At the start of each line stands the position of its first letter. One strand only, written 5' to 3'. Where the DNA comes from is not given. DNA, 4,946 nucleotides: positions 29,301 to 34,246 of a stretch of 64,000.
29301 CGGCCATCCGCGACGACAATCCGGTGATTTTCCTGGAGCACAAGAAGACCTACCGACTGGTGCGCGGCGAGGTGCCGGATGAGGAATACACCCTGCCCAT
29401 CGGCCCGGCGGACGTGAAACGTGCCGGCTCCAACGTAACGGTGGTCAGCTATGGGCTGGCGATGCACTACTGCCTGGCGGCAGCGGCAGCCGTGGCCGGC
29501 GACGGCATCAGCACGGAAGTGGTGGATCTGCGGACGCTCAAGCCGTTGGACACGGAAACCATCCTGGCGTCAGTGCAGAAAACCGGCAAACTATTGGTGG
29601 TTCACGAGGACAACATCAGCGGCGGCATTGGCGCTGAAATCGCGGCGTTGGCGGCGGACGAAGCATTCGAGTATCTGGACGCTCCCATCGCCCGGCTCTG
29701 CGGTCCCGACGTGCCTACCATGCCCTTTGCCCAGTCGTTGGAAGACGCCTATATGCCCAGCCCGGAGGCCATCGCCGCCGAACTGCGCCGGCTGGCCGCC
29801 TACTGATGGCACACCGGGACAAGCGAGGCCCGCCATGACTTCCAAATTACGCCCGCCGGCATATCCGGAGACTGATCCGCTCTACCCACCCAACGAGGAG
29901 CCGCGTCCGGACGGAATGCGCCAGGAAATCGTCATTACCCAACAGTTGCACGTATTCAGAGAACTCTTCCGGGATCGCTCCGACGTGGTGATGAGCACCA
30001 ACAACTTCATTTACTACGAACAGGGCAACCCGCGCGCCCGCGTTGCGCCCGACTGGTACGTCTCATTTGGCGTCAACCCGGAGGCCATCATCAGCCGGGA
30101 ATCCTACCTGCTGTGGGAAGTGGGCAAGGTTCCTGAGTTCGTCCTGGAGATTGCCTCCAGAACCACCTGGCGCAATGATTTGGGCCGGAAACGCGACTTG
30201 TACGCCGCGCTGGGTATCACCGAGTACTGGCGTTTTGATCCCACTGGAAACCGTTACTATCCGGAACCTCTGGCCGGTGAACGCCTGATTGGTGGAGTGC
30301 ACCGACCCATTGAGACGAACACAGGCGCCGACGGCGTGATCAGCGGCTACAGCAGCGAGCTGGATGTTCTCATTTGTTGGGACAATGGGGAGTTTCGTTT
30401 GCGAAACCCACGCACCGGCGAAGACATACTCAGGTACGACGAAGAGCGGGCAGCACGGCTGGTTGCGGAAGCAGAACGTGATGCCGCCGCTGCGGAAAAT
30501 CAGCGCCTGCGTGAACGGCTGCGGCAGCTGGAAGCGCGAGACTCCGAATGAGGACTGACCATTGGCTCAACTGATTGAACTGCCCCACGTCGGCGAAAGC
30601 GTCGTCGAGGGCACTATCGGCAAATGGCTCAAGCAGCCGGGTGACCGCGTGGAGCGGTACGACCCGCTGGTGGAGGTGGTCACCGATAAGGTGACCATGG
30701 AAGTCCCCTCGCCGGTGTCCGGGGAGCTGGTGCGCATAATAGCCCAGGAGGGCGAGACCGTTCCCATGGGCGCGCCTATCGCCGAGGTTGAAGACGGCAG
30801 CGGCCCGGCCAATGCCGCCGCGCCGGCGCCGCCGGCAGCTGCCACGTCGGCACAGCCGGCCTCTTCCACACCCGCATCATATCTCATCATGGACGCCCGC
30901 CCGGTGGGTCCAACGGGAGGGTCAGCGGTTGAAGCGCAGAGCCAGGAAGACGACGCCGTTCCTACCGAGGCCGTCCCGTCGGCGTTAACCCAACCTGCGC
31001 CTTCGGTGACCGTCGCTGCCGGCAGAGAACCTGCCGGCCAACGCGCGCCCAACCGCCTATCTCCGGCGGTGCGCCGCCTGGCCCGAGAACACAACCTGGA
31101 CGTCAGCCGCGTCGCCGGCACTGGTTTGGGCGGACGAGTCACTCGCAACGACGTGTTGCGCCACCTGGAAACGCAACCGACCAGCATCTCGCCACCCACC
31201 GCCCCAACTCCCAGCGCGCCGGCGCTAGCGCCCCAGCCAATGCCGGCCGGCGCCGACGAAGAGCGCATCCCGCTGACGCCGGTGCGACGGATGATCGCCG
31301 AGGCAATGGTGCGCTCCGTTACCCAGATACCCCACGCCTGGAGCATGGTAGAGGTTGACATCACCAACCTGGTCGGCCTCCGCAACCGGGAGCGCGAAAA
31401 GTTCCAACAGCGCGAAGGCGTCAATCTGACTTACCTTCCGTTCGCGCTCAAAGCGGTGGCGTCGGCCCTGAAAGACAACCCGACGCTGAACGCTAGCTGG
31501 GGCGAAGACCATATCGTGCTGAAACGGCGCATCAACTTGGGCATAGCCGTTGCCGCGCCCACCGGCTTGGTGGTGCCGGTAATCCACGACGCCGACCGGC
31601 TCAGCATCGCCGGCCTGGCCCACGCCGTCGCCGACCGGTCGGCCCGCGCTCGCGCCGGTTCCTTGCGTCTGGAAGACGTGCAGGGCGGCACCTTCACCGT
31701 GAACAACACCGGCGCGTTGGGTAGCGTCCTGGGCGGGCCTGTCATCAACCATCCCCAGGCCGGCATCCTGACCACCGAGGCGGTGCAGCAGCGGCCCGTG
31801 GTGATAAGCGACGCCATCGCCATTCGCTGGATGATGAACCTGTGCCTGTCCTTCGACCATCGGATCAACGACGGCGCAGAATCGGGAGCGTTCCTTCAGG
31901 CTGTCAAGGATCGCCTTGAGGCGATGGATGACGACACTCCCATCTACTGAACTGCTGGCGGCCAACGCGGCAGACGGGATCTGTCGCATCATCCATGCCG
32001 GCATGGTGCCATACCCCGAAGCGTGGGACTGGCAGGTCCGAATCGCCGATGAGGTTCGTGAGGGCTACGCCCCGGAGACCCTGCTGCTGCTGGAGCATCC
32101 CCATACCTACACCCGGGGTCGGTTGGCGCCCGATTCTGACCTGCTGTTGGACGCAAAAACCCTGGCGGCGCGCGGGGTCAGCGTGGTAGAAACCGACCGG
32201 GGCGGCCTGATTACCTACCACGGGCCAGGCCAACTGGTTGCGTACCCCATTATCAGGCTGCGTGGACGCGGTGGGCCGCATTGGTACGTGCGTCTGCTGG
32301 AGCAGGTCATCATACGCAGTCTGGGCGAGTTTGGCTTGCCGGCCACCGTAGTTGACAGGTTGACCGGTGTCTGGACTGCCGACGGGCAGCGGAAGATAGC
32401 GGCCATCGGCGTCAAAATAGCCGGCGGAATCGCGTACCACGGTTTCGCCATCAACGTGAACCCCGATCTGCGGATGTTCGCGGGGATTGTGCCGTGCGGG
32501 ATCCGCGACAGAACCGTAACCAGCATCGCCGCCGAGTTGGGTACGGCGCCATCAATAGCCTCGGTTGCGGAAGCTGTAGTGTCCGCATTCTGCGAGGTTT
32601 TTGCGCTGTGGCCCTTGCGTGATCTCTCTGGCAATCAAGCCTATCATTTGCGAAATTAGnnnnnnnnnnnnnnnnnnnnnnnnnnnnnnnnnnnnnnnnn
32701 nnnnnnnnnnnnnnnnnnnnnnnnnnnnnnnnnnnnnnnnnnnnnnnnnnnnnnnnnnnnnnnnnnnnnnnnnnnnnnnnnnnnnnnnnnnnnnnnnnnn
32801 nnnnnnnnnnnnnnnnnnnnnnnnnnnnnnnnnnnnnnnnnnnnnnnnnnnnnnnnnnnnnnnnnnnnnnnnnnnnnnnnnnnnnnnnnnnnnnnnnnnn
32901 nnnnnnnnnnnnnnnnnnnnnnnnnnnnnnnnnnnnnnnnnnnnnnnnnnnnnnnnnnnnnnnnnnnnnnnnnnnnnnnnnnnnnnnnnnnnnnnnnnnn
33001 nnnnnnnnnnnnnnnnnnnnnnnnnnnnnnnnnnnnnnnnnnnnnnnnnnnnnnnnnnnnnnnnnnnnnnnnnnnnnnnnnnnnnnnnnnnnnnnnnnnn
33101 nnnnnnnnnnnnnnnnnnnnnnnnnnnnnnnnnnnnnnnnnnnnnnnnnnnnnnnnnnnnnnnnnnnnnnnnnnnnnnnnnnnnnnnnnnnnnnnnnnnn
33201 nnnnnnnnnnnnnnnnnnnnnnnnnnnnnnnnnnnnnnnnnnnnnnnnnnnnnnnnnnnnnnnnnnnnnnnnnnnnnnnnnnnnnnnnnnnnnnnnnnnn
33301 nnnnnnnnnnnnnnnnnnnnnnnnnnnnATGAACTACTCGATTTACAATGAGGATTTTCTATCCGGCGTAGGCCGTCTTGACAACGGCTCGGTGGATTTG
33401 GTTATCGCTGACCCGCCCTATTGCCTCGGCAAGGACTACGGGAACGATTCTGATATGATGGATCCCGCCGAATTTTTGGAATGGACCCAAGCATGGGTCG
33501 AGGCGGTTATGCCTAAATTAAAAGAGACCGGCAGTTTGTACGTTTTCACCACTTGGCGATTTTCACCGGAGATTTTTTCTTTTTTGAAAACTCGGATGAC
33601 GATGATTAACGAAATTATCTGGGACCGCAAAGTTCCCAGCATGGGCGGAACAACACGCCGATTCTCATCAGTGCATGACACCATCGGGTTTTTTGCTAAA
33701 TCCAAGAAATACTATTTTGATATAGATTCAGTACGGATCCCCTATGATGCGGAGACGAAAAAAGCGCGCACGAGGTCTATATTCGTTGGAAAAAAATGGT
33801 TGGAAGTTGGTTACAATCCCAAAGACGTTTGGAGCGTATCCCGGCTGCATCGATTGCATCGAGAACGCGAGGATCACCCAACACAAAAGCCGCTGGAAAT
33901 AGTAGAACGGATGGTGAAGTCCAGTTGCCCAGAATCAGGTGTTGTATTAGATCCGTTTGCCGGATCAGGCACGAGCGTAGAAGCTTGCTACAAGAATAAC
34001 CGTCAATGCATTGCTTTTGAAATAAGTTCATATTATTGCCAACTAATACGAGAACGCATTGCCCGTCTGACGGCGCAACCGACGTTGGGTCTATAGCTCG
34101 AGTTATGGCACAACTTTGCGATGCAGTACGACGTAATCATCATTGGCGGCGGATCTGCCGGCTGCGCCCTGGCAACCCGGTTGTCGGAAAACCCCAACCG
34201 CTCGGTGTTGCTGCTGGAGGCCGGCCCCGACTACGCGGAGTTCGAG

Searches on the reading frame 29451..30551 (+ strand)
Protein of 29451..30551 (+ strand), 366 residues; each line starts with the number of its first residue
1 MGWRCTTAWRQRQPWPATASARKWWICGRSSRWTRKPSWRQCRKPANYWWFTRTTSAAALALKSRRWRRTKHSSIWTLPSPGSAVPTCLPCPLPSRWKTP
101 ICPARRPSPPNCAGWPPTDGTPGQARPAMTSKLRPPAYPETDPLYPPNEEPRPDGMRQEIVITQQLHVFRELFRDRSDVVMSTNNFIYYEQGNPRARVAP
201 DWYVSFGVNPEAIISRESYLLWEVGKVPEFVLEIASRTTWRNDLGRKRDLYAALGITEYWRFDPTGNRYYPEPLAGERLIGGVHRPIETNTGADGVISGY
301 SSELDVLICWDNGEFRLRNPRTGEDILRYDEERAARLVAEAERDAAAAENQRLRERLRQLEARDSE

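Call 67: search_protein_families(library=pfam, proteins=[window:29451-30551:+], max_evalue=0.0001)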
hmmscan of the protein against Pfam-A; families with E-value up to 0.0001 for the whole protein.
window:29451-30551:+ (366 aa): 1 family
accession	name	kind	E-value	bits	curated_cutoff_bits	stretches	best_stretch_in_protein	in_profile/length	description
PF05685.18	Uma2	-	2.8e-14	53.4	27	1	161-268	38-135/172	Putative restriction endonuclease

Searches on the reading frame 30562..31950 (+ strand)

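Call 67: search_protein_families(library=pfam, proteins=[window:30562-31950:+], max_evalue=0.0001)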
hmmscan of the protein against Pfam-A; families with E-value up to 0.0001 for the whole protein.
window:30562-31950:+ (462 aa): 3 families
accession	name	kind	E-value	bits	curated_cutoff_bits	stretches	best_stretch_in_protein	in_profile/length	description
PF00198.28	2-oxoacid_dh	-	2.7e-78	263.1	23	1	232-455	3-227/232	2-oxoacid dehydrogenases acyltransferase (catalytic domain)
PF00364.28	Biotin_lipoyl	-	3.7e-19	68.8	22.1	1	5-75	3-72/73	Biotin-requiring enzyme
PF02817.22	E3_binding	-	4.8e-14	52.7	23.7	1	166-199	3-36/36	e3 binding domain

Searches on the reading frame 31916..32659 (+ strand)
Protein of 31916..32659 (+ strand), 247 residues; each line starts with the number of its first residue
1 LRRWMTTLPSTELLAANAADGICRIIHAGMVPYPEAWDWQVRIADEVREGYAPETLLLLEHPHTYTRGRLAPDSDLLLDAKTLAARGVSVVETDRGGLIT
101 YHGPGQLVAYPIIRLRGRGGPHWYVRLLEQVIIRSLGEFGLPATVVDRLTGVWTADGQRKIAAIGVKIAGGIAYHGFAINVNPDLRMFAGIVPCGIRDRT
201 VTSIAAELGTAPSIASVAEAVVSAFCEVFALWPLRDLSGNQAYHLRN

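Call 67: search_protein_families(library=pfam, proteins=[window:31916-32659:+], max_evalue=0.0001)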
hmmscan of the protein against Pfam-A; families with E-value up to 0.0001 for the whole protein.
window:31916-32659:+ (247 aa): 1 family
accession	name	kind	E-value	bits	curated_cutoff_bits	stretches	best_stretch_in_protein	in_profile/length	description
PF21948.1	LplA-B_cat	-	6.4e-46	157.3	27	1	33-225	2-199/200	Lipoyl protein ligase A/B catalytic domain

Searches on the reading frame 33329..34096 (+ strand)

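Call 67: search_protein_families(library=pfam, proteins=[window:33329-34096:+], max_evalue=0.0001)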
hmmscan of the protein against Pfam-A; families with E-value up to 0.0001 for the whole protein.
window:33329-34096:+ (255 aa): 2 families
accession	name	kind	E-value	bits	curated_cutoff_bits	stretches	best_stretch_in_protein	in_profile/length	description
PF01555.25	N6_N4_Mtase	-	1.7e-52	179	26.7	1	22-241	1-220/221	DNA methylase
PF03602.21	Cons_hypoth95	-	6.2e-06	26.4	24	0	203-249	42-89/182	Conserved hypothetical protein 95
